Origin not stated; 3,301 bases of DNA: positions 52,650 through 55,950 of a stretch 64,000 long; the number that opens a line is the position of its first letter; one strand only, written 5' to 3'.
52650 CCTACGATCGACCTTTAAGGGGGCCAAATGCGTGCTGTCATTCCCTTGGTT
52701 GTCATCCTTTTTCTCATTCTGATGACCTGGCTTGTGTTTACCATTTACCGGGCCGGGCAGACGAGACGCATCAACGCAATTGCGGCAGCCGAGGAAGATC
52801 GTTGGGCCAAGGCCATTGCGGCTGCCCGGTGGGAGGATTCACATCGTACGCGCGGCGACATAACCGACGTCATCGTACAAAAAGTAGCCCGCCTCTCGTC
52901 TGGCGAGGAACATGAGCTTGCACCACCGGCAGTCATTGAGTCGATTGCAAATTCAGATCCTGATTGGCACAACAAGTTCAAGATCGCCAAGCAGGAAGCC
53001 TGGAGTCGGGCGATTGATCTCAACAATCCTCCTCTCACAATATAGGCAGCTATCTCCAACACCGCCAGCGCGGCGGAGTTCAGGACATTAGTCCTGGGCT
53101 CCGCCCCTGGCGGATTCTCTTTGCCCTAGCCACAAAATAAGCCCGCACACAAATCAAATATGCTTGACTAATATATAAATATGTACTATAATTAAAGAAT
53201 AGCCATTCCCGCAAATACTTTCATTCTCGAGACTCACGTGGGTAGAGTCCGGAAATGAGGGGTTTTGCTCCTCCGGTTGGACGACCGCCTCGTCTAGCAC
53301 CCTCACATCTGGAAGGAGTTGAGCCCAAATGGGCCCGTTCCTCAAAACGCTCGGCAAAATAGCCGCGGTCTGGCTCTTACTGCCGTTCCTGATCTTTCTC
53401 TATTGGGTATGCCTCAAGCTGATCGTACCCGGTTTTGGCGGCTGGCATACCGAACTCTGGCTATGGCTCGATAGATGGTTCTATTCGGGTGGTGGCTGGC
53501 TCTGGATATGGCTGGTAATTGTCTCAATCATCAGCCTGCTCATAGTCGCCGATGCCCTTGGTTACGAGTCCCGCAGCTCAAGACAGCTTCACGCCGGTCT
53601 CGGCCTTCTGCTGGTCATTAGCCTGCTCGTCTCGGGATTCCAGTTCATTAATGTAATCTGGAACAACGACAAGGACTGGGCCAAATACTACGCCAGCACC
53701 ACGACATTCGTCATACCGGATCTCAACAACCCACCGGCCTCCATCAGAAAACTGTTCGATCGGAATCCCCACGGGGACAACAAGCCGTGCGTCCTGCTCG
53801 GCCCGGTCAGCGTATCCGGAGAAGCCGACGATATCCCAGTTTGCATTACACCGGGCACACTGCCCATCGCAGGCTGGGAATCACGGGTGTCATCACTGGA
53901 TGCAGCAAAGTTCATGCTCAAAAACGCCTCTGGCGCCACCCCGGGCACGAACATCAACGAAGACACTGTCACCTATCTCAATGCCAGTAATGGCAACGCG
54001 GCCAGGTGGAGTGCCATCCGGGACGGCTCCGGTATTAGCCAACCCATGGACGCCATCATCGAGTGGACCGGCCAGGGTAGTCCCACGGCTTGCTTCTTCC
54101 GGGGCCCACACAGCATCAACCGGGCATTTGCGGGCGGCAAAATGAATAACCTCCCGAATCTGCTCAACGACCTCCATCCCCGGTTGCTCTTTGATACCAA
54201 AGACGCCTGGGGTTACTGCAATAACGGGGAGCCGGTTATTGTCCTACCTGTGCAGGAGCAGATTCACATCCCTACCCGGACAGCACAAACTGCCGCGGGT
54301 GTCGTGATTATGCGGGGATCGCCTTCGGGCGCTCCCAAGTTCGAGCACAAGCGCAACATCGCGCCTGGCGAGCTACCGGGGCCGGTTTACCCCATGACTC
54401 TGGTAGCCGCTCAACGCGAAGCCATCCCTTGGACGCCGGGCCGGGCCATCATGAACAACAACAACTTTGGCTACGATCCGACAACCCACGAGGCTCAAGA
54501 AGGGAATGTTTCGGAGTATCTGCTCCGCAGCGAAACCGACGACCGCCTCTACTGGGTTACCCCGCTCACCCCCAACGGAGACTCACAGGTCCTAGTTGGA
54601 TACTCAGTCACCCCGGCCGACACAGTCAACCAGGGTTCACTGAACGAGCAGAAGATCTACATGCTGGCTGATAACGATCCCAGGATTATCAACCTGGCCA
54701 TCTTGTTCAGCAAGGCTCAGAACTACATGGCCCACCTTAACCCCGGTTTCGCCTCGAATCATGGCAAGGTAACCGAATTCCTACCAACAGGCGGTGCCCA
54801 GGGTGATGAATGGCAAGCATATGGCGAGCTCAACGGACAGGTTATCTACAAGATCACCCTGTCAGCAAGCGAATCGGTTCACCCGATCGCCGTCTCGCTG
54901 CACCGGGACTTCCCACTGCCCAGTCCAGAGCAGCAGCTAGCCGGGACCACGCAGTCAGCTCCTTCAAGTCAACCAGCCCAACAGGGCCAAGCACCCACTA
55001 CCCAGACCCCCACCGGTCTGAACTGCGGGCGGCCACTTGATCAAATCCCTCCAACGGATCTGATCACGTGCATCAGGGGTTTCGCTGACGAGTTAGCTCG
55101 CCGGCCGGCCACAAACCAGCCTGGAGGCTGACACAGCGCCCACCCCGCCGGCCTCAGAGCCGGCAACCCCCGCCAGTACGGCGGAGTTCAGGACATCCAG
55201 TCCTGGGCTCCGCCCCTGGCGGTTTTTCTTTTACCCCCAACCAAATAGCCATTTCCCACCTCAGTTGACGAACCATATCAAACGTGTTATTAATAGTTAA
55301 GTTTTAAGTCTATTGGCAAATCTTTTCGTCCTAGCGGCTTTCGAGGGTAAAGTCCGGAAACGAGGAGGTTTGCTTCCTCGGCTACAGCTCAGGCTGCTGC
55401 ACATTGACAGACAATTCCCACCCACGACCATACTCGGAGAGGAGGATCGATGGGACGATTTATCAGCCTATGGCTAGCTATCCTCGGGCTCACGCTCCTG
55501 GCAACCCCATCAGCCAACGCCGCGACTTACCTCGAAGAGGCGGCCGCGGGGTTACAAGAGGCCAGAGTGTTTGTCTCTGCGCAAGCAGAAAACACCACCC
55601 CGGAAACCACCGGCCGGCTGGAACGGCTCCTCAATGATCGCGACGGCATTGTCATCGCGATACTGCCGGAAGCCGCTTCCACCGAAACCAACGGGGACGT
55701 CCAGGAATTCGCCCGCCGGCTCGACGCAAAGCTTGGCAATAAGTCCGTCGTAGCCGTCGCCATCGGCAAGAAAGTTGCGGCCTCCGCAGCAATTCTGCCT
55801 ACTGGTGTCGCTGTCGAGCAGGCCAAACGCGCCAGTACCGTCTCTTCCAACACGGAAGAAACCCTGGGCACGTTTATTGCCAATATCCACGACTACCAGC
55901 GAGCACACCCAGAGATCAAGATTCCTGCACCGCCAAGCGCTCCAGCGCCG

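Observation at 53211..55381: Conserved structured leader of about 65 nt shared by two operons of the island, with a compensatory base change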

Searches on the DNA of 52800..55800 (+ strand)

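Call 4: search_rna_families(source=window, start=52800, end=55800, threshold=evalue, max_evalue=10, show_alignments=3)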
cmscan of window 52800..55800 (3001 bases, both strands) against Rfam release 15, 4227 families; matches with E-value up to 10: 5.
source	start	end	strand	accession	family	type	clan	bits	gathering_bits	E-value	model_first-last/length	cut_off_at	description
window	54892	54942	-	RF01532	TB10Cs3H2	Gene; snRNA; snoRNA; HACA-box;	-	24.4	45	0.2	1-69/69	no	Trypanosomatid snoRNA TB10Cs3H2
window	53062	53113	-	RF03836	mir-3547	Gene; miRNA;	-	23.4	77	0.5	1-88/88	no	mir-3547 microRNA precursor family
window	53070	53110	+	RF03595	mir-3569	Gene; miRNA;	-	19.9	50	1.5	1-58/58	no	mir-3569 microRNA precursor family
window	54951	55022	+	RF02595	EBv-sisRNA-1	Gene;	-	15.6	58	3.3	1-81/81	no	Epstein-Barr virus stable intronic sequence RNA 1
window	55146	55187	-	RF03023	rpfG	Gene; sRNA;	-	14.4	75.9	9.3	31-75/85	no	rpfG RNA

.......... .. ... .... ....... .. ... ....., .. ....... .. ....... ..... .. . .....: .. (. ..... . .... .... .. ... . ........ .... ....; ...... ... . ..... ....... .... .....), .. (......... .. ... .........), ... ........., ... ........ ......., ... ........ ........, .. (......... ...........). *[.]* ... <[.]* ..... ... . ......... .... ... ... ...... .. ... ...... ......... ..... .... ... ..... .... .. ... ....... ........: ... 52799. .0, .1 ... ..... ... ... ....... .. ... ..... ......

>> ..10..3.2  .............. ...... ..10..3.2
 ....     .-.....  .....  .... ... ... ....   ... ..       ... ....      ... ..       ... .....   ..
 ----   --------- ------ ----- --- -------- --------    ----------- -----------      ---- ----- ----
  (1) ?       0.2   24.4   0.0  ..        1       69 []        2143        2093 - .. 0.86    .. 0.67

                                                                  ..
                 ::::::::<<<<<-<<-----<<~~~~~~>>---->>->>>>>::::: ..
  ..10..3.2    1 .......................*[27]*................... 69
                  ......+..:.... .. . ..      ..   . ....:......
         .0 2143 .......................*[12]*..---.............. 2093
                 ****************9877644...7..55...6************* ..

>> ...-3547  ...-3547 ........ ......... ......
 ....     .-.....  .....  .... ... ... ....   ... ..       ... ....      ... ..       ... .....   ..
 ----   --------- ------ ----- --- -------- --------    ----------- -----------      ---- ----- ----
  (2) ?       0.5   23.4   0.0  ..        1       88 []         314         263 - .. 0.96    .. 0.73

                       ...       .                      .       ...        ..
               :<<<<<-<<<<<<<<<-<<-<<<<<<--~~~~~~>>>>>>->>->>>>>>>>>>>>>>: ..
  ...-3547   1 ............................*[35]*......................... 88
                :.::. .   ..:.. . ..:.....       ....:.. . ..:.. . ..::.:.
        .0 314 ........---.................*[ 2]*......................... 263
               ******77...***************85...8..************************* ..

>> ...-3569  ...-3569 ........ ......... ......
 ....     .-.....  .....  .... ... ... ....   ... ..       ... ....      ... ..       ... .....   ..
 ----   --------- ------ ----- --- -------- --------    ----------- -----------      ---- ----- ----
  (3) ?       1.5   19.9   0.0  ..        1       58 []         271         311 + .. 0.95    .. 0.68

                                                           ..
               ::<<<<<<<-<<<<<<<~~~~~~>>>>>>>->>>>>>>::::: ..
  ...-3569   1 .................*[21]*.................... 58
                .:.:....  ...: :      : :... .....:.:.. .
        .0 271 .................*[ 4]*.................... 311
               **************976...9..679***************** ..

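Call 34: build_rna_model(alignment_id=A2, structure=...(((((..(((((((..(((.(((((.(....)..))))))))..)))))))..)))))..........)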
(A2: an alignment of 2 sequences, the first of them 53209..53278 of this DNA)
Model R1 built from alignment A2 (2 sequences, 71 columns); structure: as given.
model positions 71; base pairs 21; branch points 0; effective number of sequences 1.71; information 0.793 bits per position. Calibrated on 0.2 Mb of random sequence (short: E-values are rough).
structure used (alignment columns):
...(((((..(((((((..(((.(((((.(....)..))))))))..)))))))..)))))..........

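Call 35: search_with_rna_model(model_id=R1, source=window, filters=off, max_evalue=10, show_alignments=4)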
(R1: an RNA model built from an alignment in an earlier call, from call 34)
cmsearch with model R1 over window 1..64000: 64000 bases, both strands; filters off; matches with E-value up to 10: 27.
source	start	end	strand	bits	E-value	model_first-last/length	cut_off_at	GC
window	55313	55383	+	94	1.6e-23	1-71/71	no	0.52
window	53209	53278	+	93.7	1.9e-23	1-71/71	no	0.51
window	53201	53270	-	12.8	0.22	1-71/71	no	0.5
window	52398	52446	-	11.5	0.5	1-71/71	no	0.53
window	59900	59965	-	11.1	0.66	1-71/71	no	0.73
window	22353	22379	+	11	0.72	1-71/71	no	0.37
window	37756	37791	-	10.9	0.76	1-71/71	no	0.64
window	3099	3125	-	10.8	0.77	1-71/71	no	0.56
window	13209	13231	-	9.2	2.2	1-71/71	no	0.61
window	33415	33470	+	8.9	2.6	1-71/71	no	0.62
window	56982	57032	+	8.7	2.9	1-71/71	no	0.69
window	56118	56153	+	8.6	3.2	1-71/71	no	0.64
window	52900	52931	+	8.4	3.5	1-71/71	no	0.62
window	30798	30855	-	8.3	3.9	1-71/71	no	0.6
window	30895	30917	-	8.2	4.1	1-71/71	no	0.7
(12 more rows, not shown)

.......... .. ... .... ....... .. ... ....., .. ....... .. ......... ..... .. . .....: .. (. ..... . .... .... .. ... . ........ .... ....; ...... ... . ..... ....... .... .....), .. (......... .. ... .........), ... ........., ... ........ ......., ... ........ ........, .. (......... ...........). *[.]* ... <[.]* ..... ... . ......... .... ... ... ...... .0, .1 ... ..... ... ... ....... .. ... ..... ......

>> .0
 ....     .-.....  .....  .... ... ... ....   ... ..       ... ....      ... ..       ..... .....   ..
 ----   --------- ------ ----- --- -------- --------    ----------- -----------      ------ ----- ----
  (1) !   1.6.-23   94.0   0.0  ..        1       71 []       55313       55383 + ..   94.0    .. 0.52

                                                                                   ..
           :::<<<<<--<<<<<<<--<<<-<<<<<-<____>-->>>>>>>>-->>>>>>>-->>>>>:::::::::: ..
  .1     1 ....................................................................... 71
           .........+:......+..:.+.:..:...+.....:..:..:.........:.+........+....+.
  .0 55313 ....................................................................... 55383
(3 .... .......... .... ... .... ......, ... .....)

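Call 39: search_dna_similar(query=window:53195-53330:+, collection=phages, mode=distant, max_evalue=1)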
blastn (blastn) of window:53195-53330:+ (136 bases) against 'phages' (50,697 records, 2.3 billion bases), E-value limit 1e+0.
No match.

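Call 40: search_dna_similar(query=window:53195-53330:+, collection=plasmids, mode=distant, max_evalue=1)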
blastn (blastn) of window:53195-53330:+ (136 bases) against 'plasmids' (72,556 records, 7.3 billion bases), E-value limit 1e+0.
No match.

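Call 48: search_with_rna_model(model_id=R1, sources=[L014, L016, L018, L008, L015], filters=off, max_evalue=10, show_alignments=3)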
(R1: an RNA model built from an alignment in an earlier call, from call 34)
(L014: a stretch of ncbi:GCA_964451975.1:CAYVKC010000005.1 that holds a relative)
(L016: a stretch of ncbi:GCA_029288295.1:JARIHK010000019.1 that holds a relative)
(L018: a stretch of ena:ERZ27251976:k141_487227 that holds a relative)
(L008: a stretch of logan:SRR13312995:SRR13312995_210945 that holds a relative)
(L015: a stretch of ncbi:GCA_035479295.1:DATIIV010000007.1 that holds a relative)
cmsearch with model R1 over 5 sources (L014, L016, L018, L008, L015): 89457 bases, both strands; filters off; matches with E-value up to 10: 35.
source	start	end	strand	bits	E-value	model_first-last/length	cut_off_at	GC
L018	5371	5449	-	12.8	0.31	1-71/71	no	0.75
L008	6053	6099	+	11.9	0.55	1-71/71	no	0.57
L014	12425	12457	+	11.8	0.58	1-71/71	no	0.67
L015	7870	7902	+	11.8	0.58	1-71/71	no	0.67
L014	20682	20717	-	11.4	0.78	1-71/71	no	0.64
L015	16127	16162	-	11.4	0.78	1-71/71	no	0.64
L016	18491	18544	+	10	1.9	1-71/71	no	0.69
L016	9230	9277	+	9.8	2.1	1-71/71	no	0.56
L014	17298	17361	+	9.4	2.6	1-71/71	no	0.67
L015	12743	12806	+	9.4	2.6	1-71/71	no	0.67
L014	4559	4602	+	9.3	2.9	1-71/71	no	0.68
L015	4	47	+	9.3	2.9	1-71/71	no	0.68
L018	3911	3934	-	9.1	3.3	1-71/71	no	0.75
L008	3040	3083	+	8.9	3.6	1-71/71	no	0.5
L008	2593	2647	-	8.8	3.8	1-71/71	no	0.62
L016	1727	1753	-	8.7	4.2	1-71/71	no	0.63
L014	12531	12579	-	8.5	4.8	1-71/71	no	0.53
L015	7976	8024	-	8.5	4.8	1-71/71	no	0.53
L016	20449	20485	+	8.3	5.2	1-71/71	no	0.59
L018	14444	14486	+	8.2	5.8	1-71/71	no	0.7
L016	6150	6182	-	8.1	5.9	1-71/71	no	0.73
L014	2755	2797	+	8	6.2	1-71/71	no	0.63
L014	6321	6360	+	8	6.6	1-71/71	no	0.73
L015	1766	1805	+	8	6.6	1-71/71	no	0.73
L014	1971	2012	-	7.9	6.8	1-71/71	no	0.69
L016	19797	19872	-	7.9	6.9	1-71/71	no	0.5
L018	12736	12771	-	7.7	7.7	1-71/71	no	0.69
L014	19612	19669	-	7.7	7.7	1-71/71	no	0.64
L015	15057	15114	-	7.7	7.7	1-71/71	no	0.64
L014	8442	8461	+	7.5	8.9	1-71/71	no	0.65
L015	3887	3906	+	7.5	8.9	1-71/71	no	0.65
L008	7141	7167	+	7.4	9.4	1-71/71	no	0.59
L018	11043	11086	-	7.4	9.6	1-71/71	no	0.61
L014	13872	13901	+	7.3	9.9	1-71/71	no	0.7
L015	9317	9346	+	7.3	9.9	1-71/71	no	0.7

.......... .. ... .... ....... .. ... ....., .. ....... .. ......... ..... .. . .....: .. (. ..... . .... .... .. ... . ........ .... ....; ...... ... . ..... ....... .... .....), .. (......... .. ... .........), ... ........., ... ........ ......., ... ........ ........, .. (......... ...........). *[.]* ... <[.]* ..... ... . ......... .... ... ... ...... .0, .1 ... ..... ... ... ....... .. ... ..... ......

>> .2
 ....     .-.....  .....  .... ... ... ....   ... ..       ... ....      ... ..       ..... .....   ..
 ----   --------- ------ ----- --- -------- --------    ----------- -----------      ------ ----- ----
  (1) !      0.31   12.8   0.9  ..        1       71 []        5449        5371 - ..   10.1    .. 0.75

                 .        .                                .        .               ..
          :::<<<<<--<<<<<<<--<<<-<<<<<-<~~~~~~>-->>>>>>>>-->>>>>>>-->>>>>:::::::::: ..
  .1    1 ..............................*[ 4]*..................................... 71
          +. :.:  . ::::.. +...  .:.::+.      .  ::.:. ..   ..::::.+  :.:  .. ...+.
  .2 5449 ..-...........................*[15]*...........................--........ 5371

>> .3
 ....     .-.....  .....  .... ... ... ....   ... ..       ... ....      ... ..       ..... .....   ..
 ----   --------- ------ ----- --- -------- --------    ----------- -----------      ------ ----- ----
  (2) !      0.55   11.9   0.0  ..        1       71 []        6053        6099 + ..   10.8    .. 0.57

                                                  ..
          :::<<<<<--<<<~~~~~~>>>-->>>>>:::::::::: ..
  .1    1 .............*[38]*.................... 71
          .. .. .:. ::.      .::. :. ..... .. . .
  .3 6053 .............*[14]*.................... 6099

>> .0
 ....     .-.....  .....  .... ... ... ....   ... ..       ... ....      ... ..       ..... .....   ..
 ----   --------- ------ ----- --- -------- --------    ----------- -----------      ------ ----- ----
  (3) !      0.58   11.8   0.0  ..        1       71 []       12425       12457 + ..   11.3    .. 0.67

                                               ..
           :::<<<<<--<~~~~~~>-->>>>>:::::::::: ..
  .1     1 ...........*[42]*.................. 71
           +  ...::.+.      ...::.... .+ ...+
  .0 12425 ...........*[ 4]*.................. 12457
